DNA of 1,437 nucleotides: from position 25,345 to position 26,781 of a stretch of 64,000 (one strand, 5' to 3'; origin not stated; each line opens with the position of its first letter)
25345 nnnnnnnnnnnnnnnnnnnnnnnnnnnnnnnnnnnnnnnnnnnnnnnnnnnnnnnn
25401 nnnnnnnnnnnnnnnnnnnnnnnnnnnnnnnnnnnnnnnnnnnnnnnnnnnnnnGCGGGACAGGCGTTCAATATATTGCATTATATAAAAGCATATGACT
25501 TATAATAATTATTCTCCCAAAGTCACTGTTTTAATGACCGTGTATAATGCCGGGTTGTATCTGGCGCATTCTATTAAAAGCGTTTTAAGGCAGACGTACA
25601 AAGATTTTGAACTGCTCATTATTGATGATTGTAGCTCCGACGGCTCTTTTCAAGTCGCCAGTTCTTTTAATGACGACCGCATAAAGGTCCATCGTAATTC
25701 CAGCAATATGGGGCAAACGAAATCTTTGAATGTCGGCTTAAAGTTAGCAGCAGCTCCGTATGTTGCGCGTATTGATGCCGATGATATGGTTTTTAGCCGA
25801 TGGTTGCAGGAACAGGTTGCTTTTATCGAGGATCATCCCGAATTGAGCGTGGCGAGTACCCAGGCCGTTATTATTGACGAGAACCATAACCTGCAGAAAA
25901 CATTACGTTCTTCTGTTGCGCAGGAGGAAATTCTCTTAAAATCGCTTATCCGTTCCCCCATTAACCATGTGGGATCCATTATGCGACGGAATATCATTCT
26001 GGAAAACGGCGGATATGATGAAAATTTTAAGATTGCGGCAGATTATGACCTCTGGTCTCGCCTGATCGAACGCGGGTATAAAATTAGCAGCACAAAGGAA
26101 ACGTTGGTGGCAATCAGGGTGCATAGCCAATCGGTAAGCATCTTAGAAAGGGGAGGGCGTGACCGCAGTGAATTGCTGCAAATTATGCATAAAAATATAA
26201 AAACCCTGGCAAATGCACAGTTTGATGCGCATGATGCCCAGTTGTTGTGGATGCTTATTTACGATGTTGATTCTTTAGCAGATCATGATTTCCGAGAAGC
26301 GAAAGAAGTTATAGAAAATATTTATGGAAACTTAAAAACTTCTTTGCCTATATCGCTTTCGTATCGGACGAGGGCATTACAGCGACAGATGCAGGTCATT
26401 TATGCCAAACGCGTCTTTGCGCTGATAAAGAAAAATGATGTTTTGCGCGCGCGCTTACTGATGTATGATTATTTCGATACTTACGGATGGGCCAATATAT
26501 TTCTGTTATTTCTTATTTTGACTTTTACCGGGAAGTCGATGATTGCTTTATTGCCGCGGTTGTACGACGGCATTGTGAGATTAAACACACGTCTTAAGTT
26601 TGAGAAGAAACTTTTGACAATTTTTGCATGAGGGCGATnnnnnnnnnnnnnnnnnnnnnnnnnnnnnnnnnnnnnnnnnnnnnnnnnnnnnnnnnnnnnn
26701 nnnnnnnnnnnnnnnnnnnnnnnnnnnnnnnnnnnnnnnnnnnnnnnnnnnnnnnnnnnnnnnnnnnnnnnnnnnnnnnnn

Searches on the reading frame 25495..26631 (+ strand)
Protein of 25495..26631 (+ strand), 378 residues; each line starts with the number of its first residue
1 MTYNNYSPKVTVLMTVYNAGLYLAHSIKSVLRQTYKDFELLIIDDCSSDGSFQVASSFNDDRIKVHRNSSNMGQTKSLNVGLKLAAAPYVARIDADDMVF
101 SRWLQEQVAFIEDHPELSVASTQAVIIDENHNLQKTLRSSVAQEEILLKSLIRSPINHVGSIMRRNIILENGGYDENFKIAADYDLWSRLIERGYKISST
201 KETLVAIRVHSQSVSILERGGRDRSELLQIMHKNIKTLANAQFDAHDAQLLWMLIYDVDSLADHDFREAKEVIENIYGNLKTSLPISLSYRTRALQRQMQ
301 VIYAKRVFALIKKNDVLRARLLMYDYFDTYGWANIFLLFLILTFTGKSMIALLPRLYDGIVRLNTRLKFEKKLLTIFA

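Call 5: search_protein_families(library=pfam, proteins=[window:25495-26631:+], max_evalue=0.001)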
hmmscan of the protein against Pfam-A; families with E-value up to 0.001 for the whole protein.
window:25495-26631:+ (378 aa): 4 families
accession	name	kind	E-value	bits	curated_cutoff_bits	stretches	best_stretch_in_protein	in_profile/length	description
PF00535.33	Glycos_transf_2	-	1.8e-29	103.3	23.3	1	11-168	1-163/168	Glycosyl transferase family 2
PF10111.15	Glyco_tranf_2_2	-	3.1e-14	53.6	27.3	1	31-197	23-206/276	Glycosyltransferase like family 2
PF13641.12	Glyco_tranf_2_3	-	3e-10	41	27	1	8-205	1-209/230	Glycosyltransferase like family 2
PF13632.12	Glyco_trans_2_3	-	7.2e-05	23.1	27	1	89-201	1-117/198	Glycosyl transferase family group 2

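Call 71: search_protein_families(library=ncbifam, proteins=[window:25495-26631:+], max_evalue=0.1)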
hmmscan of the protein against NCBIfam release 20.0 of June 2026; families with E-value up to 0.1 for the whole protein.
window:25495-26631:+ (378 aa): 20 families
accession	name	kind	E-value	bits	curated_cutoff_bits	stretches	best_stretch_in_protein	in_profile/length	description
NF053739.1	GlytfEpsEBac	equivalog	5.9e-38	130.4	450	1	8-211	1-206/265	glycosyltransferase EpsE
NF047683.1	TeichurnBiosyTuaG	equivalog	4.4e-26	92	400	1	6-215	4-211/252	teichuronic acid biosynthesis protein TuaG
NF007482.0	PRK10073.1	equivalog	9e-19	67.6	423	1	5-222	3-230/334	glycosyltransferase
TIGR03965.1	mycofact_glyco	equivalog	2.2e-18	66.4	280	1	7-205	73-278/467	mycofactocin biosynthesis glycosyltransferase MftF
NF007453.0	PRK10018.1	equivalog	4.8e-15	56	382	1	7-191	5-190/280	colanic acid biosynthesis glycosyltransferase WcaA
TIGR03937.1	PgaC_IcaA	equivalog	6.4e-15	55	422.3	1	7-118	44-157/407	poly-beta-1,6-N-acetyl-D-glucosamine synthase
NF041394.1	GtaseAglG_Halo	equivalog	8.4e-15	54.8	440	1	9-189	2-189/304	glucosyl-dolichyl phosphate glucuronosyltransferase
TIGR04017.1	WcaA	equivalog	1.9e-14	54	495.75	1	7-191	4-189/279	colanic acid biosynthesis glycosyltransferase WcaA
NF050050.1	ProtGlycPglI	equivalog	2.5e-14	53.3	500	1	8-191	2-186/306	GalNAc(5)-diNAcBac-PP-undecaprenol beta-1,3-glucosyltransferase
TIGR03111.1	glyc2_xrt_Gpos1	hypoth_equivalog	4.3e-14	52.2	363.95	1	5-136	46-179/439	TIGR03111 family XrtG-associated glycosyltransferase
NF041875.1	EPS_EpsD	equivalog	3.8e-13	49.5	370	1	11-203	2-202/325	exopolysaccharide biosynthesis glycosyltransferase EpsD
TIGR04283.1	glyco_like_mftF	equivalog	5.5e-09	35.9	182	1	11-204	2-182/221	TIGR04283 family arsenosugar biosynthesis glycosyltransferase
TIGR04440.1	glyco_TIGR04440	domain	1.8e-07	31.1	70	1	9-135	1-130/215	TIGR00180 family glycosyltransferase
NF038302.1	EPS_HpsE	equivalog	5.3e-07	28.9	300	1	10-123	3-123/307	hormogonium polysaccharide biosynthesis glycosyltransferase HpsE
NF047588.1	GlcsyltransPgfSStrep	equivalog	1.5e-06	27.6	500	1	9-96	2-95/308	glycosyltransferase PgfS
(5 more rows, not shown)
